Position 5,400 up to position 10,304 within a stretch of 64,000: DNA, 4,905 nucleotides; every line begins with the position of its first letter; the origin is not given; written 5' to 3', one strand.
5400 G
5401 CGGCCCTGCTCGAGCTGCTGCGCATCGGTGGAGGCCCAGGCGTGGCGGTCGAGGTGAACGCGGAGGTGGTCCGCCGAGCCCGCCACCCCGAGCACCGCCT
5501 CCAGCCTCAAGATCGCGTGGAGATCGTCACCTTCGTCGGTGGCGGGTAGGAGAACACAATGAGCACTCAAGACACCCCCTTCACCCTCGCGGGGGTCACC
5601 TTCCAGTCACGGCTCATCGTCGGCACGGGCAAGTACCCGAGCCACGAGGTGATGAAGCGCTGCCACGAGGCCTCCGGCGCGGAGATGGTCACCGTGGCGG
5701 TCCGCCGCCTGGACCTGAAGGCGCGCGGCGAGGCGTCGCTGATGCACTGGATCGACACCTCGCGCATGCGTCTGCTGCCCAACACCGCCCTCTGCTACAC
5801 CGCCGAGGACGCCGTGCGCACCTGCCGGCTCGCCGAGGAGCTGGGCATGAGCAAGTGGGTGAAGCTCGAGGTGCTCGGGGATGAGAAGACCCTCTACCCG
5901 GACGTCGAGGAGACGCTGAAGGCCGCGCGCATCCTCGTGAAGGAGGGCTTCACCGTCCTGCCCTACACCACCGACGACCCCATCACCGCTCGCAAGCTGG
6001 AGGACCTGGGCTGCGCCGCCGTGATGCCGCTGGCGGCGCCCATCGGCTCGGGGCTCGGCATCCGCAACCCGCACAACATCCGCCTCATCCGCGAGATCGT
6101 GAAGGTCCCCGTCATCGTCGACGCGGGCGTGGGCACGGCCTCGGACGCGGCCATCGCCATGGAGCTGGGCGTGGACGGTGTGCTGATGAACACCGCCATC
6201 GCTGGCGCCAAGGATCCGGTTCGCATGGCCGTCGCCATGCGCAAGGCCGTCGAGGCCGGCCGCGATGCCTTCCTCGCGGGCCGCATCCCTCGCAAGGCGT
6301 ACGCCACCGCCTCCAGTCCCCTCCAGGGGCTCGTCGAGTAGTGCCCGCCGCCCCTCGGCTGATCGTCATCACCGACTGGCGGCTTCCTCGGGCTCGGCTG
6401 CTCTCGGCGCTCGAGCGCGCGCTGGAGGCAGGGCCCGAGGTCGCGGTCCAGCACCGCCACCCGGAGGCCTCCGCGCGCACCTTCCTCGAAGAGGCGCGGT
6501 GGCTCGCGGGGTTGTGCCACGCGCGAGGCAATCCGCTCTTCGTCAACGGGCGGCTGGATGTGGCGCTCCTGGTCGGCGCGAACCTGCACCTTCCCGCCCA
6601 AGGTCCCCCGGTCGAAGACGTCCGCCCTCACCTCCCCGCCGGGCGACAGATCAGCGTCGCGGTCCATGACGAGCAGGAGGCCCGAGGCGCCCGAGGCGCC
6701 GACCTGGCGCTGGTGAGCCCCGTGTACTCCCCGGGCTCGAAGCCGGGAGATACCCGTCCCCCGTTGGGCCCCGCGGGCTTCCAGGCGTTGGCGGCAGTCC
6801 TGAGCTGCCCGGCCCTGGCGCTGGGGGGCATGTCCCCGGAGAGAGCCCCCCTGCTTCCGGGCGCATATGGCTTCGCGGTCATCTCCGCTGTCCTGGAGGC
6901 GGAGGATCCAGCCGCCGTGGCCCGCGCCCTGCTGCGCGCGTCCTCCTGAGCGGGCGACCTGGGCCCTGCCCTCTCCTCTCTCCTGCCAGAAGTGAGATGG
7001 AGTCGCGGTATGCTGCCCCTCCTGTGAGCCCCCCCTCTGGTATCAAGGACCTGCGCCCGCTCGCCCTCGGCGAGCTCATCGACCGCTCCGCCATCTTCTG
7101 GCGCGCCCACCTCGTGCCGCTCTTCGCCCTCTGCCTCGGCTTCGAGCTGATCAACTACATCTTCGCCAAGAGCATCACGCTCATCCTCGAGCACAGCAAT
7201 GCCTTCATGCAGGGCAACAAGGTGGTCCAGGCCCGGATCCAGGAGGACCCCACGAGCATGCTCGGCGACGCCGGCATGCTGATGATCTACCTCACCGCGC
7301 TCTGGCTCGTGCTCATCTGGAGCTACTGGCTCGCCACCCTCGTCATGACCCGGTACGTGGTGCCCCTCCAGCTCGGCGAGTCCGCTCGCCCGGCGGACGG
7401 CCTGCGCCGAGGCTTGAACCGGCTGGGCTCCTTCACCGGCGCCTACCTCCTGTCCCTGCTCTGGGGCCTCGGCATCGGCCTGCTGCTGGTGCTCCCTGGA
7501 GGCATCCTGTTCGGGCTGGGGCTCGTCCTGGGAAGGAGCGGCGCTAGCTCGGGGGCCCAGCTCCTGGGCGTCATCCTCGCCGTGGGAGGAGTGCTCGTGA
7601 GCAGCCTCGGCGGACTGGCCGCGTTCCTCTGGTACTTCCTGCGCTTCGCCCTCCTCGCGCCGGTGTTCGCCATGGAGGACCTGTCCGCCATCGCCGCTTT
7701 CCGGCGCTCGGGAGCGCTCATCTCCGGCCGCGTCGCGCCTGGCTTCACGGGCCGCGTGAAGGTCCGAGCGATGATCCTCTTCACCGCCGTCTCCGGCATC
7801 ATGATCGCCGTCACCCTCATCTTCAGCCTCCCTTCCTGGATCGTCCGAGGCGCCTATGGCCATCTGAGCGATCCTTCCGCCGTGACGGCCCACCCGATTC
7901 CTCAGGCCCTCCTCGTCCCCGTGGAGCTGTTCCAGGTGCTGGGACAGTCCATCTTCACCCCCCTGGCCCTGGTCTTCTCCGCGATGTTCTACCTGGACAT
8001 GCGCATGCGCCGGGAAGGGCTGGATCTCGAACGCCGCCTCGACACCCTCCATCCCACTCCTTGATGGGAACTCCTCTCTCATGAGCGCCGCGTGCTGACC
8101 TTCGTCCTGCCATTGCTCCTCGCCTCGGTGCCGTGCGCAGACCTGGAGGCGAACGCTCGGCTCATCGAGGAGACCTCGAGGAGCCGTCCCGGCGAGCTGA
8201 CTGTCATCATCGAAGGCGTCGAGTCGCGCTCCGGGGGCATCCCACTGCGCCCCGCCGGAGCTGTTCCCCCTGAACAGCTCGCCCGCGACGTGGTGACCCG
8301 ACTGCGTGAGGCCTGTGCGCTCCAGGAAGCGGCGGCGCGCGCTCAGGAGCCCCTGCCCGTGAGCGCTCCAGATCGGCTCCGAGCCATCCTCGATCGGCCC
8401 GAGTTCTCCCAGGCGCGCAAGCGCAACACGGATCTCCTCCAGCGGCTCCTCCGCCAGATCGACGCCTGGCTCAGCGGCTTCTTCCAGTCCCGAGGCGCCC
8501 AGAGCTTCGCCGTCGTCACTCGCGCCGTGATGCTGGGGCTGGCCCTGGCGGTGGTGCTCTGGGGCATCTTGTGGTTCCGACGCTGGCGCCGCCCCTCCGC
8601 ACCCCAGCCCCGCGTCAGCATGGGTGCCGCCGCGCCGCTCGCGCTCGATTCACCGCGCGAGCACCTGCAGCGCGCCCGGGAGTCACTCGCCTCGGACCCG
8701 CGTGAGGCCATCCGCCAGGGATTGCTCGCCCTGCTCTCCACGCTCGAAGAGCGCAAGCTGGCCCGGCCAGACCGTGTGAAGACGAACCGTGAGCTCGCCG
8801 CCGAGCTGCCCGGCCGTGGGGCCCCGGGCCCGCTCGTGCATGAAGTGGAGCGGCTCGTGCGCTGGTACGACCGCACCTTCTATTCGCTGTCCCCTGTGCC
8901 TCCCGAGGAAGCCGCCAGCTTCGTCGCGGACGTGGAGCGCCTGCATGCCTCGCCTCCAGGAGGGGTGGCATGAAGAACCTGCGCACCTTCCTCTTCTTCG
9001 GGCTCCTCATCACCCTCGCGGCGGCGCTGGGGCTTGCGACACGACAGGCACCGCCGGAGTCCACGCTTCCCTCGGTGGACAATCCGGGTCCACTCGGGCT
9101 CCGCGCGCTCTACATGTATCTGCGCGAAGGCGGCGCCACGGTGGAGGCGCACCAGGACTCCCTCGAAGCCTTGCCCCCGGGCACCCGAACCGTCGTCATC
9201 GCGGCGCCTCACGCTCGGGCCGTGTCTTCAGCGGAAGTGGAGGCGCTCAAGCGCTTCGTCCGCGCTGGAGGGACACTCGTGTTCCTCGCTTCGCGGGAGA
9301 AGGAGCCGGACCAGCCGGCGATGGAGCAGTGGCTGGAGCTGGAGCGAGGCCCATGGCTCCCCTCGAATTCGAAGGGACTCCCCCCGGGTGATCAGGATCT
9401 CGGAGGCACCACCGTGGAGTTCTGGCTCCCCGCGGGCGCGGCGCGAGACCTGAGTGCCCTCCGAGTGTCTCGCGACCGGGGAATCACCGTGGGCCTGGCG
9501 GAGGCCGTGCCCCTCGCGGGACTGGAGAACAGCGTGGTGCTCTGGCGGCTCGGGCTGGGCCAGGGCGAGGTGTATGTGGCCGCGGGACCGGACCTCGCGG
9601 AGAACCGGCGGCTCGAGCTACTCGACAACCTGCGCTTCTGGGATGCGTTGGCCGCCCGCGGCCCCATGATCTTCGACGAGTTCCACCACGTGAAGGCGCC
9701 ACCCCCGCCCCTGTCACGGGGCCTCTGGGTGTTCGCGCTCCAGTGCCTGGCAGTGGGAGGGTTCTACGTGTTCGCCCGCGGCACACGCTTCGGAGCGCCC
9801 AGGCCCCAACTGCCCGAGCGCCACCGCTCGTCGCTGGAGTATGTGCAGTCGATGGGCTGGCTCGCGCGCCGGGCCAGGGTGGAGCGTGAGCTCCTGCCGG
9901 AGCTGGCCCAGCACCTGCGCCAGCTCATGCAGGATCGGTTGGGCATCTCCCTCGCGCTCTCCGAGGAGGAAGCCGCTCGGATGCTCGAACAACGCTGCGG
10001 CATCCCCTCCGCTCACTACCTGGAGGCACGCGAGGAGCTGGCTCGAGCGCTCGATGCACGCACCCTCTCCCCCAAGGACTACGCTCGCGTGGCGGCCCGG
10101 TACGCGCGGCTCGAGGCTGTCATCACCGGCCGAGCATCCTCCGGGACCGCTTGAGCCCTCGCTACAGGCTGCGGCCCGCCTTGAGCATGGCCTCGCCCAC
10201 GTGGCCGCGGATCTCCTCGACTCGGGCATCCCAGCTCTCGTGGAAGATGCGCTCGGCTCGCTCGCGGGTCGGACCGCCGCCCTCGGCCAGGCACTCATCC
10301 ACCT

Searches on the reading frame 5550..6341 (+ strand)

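Call 6: search_protein_families(library=pfam, proteins=[window:5550-6341:+], max_evalue=0.01)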
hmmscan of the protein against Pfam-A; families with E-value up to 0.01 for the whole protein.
window:5550-6341:+ (263 aa): 4 families
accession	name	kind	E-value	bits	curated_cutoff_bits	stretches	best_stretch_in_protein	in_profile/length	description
PF05690.20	ThiG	-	2.1e-111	371.6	23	1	13-257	2-247/247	Thiazole biosynthesis protein ThiG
PF00977.27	His_biosynth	-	1.4e-05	25.1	23.6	1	175-225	63-113/228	Histidine biosynthesis protein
PF03060.21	NMO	-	0.0013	18.6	28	1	178-241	186-249/331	Nitronate monooxygenase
PF01070.24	FMN_dh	-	0.0014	18.2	24.9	0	176-212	209-244/350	FMN-dependent dehydrogenase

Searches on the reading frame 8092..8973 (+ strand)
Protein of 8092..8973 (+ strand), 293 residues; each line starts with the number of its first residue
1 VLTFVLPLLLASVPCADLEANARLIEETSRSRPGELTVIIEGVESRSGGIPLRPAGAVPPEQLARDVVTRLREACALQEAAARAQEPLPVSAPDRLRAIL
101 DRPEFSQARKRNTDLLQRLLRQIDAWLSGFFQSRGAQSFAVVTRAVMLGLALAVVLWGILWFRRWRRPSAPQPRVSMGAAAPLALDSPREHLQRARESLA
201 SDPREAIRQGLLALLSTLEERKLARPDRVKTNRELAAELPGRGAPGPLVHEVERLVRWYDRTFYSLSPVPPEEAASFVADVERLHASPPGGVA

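Call 6: search_protein_families(library=pfam, proteins=[window:8092-8973:+], max_evalue=0.01)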
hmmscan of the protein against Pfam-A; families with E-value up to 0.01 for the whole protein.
window:8092-8973:+ (293 aa): 2 families
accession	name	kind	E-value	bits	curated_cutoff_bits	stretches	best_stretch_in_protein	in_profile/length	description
PF13559.11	DUF4129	-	2.7e-08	34.2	24.8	1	212-281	3-68/69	Domain of unknown function (DUF4129)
PF13801.11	Metal_resist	-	0.0058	17.2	29.2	1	150-240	3-84/125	Heavy-metal resistance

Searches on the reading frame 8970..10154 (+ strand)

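Call 6: search_protein_families(library=pfam, proteins=[window:8970-10154:+], max_evalue=0.01)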
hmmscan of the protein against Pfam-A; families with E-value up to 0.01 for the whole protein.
window:8970-10154:+ (394 aa): 2 families
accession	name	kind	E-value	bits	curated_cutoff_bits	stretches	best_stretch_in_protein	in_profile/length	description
PF14258.12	DUF4350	-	8.9e-19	68.9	30.4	1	37-227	2-180/181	Domain of unknown function (DUF4350)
PF09822.16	ABC_transp_aux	-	0.0067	16.1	34.7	1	61-118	35-92/288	ABC-type uncharacterized transport system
